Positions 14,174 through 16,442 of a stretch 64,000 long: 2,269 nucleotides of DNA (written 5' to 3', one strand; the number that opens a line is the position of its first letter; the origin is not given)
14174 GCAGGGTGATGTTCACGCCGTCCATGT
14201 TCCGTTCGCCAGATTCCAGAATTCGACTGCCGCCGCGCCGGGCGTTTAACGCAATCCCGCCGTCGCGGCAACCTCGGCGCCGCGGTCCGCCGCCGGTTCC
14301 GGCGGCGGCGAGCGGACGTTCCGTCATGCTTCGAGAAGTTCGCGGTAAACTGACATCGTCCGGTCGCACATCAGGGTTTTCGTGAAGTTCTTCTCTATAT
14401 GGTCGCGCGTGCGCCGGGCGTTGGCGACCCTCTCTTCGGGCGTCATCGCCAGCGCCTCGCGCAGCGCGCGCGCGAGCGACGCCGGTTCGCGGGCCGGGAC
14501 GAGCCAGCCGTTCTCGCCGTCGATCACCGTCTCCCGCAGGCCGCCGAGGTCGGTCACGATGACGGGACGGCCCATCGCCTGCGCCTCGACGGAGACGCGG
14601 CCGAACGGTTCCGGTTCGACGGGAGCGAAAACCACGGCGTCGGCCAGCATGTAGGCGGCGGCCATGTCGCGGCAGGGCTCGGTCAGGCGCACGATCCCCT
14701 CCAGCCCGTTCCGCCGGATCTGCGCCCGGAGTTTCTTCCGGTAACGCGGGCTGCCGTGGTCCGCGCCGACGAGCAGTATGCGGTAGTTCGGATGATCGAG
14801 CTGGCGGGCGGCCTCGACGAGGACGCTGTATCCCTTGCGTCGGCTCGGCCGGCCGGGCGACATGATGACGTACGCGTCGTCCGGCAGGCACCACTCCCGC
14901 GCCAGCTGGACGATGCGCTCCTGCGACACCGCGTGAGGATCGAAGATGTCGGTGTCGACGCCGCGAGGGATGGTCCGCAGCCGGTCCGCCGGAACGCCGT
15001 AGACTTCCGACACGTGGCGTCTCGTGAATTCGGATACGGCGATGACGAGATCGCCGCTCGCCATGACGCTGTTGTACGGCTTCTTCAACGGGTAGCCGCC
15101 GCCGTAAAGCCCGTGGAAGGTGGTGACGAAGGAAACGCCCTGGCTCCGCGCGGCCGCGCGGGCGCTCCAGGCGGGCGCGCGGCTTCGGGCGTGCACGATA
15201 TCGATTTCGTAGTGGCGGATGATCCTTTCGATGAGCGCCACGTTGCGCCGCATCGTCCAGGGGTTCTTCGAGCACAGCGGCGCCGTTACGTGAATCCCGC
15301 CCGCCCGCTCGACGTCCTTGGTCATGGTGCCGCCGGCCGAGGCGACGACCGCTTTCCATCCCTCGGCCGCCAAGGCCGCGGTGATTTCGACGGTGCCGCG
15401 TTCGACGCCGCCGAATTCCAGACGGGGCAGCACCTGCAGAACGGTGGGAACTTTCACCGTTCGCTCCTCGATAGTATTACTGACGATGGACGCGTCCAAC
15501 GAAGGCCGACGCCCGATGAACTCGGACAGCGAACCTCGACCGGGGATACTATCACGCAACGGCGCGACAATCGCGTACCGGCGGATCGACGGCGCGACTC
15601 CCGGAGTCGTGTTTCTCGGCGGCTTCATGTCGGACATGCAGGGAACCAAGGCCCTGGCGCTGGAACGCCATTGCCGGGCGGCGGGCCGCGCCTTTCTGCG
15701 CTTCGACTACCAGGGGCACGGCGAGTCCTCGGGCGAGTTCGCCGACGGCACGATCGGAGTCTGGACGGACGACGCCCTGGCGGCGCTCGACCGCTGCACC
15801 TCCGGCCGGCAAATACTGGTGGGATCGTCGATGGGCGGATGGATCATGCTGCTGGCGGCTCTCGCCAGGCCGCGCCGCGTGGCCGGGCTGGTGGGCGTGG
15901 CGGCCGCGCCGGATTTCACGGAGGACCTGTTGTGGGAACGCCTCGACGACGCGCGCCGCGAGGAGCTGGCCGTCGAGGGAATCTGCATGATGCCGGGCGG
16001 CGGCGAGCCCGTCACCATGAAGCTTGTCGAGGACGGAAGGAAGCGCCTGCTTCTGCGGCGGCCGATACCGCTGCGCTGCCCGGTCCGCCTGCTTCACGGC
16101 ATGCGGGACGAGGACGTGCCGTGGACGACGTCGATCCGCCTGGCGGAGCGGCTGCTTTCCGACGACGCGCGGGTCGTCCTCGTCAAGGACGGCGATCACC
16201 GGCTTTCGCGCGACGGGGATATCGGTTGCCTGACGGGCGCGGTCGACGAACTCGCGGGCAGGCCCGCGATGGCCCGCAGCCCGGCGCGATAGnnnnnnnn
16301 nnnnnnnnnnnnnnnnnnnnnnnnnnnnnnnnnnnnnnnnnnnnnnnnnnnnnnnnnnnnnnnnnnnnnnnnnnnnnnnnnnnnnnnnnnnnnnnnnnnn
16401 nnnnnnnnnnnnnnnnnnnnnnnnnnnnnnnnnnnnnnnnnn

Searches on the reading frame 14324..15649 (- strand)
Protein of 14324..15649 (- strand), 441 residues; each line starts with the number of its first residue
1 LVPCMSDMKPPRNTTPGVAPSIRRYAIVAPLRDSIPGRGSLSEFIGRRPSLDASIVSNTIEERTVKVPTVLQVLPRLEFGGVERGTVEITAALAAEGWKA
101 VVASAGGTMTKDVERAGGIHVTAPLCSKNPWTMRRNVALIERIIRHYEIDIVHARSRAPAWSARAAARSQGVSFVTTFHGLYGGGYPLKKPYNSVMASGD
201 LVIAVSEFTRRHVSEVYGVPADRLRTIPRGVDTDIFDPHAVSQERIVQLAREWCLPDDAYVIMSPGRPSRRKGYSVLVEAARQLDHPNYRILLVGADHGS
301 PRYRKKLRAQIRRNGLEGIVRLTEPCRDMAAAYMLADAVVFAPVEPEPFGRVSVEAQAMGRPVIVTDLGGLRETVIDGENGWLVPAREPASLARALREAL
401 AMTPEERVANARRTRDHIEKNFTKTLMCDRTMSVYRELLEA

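Call 38: search_protein_families(library=pfam, proteins=[window:14324-15649:-], max_evalue=0.001)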
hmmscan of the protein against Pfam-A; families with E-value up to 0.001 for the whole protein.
window:14324-15649:- (441 aa): 7 families
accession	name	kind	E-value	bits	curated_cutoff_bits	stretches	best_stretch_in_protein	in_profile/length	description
PF13439.12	Glyco_transf_4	-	4.9e-32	111.7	28.5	1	79-234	1-169/170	Glycosyltransferase Family 4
PF00534.26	Glycos_transf_1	-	6e-28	98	26.4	1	255-407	11-162/172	Glycosyl transferases group 1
PF13692.12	Glyco_trans_1_4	-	1.7e-26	93.6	27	1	261-400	3-140/142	Glycosyl transferases group 1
PF13579.12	Glyco_trans_4_4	-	3.6e-19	70.1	29.7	1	80-230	1-158/158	Glycosyl transferase 4-like domain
PF13477.12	Glyco_trans_4_2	-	1.4e-06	28.9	23.4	1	86-181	13-109/139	Glycosyl transferase 4-like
PF20706.3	GT4-conflict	-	3.7e-06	26.6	26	1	252-422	193-376/385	Family 4 Glycosyltransferase in conflict systems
PF13524.12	Glyco_trans_1_2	-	0.00055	20.3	25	0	276-423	4-134/144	Glycosyl transferase-like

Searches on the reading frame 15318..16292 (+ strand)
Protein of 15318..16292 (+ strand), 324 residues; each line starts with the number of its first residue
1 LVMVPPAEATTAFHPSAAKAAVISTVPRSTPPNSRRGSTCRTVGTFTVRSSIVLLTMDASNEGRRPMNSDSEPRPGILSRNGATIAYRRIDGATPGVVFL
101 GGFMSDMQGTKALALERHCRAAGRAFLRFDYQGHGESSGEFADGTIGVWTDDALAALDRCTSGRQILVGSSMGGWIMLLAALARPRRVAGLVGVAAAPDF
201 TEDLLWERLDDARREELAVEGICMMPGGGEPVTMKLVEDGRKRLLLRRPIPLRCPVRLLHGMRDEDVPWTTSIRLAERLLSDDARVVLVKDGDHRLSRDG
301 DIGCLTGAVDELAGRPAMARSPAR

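Call 38: search_protein_families(library=pfam, proteins=[window:15318-16292:+], max_evalue=0.001)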
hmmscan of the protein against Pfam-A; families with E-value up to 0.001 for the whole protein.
window:15318-16292:+ (324 aa): 4 families
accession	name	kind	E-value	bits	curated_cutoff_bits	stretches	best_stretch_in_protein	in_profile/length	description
PF12146.15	Hydrolase_4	-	6e-14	52.4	27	1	97-200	7-113/239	Serine aminopeptidase, S33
PF00561.26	Abhydrolase_1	-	1.4e-10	41.7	25.8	1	117-210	21-113/245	alpha/beta hydrolase fold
PF12697.13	Abhydrolase_6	-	6.2e-08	34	26.3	1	120-295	23-205/217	Alpha/beta hydrolase family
PF00326.27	Peptidase_S9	-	0.00024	21.1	22.6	0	152-295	53-188/213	Prolyl oligopeptidase family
